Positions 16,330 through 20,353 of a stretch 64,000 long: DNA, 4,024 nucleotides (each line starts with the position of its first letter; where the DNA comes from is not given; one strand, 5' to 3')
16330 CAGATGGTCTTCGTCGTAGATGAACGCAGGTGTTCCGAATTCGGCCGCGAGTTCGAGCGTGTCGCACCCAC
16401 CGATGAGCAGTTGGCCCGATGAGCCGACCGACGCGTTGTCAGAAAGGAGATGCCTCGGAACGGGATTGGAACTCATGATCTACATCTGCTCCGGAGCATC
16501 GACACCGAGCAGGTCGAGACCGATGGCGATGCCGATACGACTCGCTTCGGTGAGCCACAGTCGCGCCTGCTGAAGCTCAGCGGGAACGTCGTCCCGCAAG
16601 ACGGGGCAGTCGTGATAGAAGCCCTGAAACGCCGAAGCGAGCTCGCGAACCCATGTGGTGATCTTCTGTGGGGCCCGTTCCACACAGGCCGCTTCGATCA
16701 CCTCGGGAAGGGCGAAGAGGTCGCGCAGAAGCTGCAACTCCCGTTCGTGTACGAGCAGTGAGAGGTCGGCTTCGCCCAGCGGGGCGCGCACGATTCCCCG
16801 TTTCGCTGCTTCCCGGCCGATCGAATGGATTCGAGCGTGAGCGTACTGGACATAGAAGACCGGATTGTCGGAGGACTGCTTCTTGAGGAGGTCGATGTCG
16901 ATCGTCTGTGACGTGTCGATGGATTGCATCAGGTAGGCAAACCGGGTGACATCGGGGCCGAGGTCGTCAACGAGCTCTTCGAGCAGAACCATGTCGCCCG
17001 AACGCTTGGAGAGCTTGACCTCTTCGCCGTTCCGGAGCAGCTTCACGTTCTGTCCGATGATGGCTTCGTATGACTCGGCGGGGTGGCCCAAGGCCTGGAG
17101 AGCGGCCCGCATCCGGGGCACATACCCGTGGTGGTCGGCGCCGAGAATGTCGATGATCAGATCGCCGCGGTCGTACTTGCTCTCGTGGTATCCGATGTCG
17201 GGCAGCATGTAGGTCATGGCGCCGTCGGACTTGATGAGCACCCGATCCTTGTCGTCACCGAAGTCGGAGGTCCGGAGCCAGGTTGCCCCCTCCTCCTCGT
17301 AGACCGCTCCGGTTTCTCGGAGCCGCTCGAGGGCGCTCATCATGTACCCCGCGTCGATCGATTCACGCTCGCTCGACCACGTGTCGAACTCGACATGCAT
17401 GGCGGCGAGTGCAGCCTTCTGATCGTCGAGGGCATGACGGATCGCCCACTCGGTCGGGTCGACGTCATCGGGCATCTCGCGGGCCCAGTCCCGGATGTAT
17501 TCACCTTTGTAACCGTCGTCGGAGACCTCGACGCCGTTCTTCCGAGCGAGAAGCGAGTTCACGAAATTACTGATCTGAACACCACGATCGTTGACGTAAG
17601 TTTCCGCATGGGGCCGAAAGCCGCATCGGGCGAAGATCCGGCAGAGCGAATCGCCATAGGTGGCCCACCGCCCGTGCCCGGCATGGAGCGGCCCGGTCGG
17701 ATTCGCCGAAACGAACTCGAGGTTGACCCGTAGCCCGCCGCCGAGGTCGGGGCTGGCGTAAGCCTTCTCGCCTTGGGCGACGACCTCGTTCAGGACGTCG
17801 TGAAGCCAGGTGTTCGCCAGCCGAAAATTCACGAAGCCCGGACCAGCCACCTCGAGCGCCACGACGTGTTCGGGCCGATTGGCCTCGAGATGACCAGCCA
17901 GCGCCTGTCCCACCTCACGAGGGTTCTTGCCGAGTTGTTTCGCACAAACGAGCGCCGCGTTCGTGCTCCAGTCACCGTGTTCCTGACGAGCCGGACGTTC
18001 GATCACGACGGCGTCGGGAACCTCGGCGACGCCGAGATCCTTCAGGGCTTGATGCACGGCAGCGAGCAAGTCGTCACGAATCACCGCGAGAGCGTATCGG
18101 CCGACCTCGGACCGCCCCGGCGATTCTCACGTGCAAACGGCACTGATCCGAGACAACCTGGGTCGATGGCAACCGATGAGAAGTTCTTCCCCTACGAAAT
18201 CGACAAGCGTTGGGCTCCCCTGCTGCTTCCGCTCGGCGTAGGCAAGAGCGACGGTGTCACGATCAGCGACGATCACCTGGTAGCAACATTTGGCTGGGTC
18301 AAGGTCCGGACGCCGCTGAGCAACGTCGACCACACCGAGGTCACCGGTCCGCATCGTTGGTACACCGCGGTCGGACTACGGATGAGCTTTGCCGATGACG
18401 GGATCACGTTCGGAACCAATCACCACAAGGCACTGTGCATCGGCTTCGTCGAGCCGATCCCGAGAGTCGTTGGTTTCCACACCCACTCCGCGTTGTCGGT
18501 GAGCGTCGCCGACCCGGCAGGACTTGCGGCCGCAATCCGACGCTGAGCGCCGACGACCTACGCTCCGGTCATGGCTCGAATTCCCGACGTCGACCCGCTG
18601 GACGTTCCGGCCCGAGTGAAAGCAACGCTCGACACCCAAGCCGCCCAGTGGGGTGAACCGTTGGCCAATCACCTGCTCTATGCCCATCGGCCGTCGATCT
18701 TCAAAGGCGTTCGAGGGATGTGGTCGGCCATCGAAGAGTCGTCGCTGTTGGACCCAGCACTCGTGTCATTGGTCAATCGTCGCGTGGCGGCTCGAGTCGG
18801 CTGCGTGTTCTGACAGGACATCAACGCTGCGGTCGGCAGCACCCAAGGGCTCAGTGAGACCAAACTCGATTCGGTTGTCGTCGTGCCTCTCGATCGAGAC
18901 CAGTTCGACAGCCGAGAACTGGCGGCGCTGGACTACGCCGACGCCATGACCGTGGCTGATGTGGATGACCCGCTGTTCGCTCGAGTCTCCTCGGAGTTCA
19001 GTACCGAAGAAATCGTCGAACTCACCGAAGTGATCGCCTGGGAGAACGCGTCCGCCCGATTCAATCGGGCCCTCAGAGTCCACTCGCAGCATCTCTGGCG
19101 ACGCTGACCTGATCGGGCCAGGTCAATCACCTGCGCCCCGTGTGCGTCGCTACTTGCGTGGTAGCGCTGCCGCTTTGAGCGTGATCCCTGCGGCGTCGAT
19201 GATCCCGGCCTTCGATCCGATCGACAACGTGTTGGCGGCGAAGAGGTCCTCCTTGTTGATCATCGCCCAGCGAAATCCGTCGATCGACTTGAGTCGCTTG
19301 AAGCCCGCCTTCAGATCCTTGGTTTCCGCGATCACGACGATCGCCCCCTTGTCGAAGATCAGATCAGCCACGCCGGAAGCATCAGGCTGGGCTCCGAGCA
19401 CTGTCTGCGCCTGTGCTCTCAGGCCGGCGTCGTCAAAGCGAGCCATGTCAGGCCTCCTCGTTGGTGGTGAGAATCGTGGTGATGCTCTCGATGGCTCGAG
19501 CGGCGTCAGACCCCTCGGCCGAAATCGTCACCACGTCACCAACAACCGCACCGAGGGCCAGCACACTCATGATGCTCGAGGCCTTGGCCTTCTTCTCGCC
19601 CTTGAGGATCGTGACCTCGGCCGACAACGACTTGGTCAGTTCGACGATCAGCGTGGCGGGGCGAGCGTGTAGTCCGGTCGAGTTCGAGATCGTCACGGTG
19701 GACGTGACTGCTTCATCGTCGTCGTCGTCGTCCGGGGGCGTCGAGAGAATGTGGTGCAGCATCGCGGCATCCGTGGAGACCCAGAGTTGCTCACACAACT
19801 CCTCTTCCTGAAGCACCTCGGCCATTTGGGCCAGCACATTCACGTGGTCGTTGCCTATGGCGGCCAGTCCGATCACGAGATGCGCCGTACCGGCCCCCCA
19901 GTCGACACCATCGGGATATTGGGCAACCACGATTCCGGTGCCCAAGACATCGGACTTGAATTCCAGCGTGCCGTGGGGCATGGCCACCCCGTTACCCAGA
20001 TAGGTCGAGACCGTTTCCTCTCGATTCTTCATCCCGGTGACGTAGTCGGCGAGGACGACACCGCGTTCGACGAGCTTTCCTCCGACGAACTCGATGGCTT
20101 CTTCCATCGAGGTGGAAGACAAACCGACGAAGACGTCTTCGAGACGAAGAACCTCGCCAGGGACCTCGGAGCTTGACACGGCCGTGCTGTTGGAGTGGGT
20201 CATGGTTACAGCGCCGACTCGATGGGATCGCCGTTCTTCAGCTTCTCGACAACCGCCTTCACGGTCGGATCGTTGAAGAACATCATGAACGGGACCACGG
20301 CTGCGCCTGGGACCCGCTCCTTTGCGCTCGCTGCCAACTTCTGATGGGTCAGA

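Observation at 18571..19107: Candidate selenoprotein: AhpD/CMD-family gene with TGA in place of the second Cys of CxxC plus a SECIS-like hairpin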

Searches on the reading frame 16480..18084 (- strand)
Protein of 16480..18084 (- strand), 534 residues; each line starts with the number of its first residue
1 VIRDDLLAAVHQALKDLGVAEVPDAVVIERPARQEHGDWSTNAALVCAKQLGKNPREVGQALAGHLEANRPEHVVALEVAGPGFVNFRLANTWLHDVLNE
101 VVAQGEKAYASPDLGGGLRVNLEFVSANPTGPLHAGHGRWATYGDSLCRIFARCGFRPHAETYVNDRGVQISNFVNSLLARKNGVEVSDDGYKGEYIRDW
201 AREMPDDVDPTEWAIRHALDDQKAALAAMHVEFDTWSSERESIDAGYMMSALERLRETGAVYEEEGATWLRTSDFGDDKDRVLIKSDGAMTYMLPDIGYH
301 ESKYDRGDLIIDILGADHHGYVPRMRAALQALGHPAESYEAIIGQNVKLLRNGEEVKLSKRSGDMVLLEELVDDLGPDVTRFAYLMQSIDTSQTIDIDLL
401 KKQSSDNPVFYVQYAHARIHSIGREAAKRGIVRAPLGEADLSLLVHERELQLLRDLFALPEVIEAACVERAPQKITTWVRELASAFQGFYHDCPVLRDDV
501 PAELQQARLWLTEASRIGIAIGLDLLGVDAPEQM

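Call 40: find_related_loci(query=window:16480-18084:-, collection=genome_contigs, flank=500)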
Query window:16480-18084:- (534 aa) in genome_contigs; peptide patterns used: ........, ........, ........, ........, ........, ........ (x = any residue, [..] = any of these).
600 stretches matched a pattern (row limit reached: there are more); 599 encode a relative of the query (tblastn E <= 1e-3); the best 80 are kept; 80 distinct loci.
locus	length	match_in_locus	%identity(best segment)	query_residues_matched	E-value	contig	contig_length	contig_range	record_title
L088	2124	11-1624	75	1-534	0e+0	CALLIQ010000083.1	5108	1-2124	MAG: uncultured Acidimicrobiales bacterium isolate B4_Bin_METABAT__56_1 genome assembly, contig: c_000002080469, whole g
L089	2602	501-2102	58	2-534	0e+0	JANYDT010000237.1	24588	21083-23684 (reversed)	MAG: Acidimicrobiia bacterium isolate 336R_metabinner_84 336R_k141_2555204, whole genome shotgun sequence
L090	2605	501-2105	58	1-534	0e+0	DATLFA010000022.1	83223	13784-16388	MAG TPA_asm: Acidimicrobiales bacterium isolate SMAG_U14390 k141_824993, whole genome shotgun sequence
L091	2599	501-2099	57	1-534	0e+0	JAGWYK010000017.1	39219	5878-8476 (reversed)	MAG: Acidobacteria bacterium isolate REEB489 contig-150_1697, whole genome shotgun sequence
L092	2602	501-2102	56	1-534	0e+0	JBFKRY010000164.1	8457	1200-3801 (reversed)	MAG: Acidimicrobiales bacterium isolate Mix_sand23.2022.09.D.29 k141_1131219_length_8457_cov_10.6031, whole genome shotg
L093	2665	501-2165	54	2-534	0e+0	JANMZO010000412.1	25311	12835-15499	MAG: Acidimicrobiia bacterium isolate OTE_78_metabat_91 OTE_78_k141_3025073, whole genome shotgun sequence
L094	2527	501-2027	57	26-534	0e+0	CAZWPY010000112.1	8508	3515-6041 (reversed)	MAG TPA_asm: uncultured Acidimicrobiia bacterium isolate binchicken_co197_520 genome assembly, contig: NODE_16140_length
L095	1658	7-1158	57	153-534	9e-152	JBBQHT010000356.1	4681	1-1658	MAG: Acidimicrobiales bacterium isolate Co_metawrap_885 Cmw_885_k141_24615143_length_4681_cov_7.2941, whole genome shotg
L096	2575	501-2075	47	25-534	4e-141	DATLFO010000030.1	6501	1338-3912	MAG TPA_asm: Actinomycetota bacterium isolate SMAG_U13590 k141_568, whole genome shotgun sequence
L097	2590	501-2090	46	15-534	4e-136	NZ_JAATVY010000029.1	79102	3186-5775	Planosporangium thailandense strain TBRC 5610 29, whole genome shotgun sequence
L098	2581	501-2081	47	23-534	1e-135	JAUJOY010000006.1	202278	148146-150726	MAG: Mycobacteriales bacterium isolate YX3bin30 opera_contig_143, whole genome shotgun sequence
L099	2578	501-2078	45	21-534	1e-135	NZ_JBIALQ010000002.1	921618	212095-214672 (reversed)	Kitasatospora sp. NPDC004615 NPDC004615_152_D8.ctg-0002, whole genome shotgun sequence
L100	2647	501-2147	45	4-534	3e-136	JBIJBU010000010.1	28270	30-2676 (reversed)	MAG: Candidatus Nanopelagicales bacterium isolate ME2006-08-10D11_3300044971_group2_bin39 Rohwer_bin346_scaffold_840_c1,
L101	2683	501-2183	45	1-532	1e-134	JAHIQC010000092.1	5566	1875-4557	MAG: Actinomycetota bacterium isolate KR13_S3.mb.94 KR13_S3.mb.94_k141_162206, whole genome shotgun sequence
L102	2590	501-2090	45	15-534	1e-133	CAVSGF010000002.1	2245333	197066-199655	MAG: uncultured Actinomycetota bacterium isolate MFD05684.bin.2.273 genome assembly, contig: contig_19706, whole genome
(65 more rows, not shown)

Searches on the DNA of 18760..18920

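Call 39: search_rna_families(source=window, start=18760, end=18920, threshold=evalue, max_evalue=10, show_alignments=2)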
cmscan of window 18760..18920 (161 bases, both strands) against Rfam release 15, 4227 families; matches with E-value up to 10: 1.
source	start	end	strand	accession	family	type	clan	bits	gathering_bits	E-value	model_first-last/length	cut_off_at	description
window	18816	18850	-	RF03635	mir-2066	Gene; miRNA;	-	12.5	100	8.1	1-72/72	no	mir-2066 microRNA precursor family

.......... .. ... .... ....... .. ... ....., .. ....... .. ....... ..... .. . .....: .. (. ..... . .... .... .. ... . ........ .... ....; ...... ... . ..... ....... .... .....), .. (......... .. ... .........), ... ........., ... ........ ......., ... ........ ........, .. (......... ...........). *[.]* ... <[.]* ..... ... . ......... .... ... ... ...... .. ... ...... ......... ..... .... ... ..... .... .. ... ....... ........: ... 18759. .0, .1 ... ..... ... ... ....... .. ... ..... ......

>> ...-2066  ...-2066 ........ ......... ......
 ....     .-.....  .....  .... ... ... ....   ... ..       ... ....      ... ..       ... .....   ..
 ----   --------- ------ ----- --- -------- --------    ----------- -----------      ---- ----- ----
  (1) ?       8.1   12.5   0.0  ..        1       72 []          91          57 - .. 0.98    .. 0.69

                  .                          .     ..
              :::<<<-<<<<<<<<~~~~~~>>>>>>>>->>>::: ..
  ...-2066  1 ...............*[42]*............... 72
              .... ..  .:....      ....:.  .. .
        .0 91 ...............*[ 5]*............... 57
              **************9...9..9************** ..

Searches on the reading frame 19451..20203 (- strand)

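Call 63: search_protein_families(library=pfam, proteins=[window:19451-20203:-], max_evalue=0.001)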
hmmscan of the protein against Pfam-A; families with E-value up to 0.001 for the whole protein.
seq(251 aa): 2 families
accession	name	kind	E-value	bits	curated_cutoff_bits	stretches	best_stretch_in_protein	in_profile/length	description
PF00359.27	PTS_EIIA_2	-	4.7e-29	101.6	27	1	18-154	2-142/144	Phosphoenolpyruvate-dependent sugar phosphotransferase system, EIIA 2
PF00381.24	PTS-HPr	-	5.6e-24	84.4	23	1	167-245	2-79/81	PTS HPr component phosphorylation site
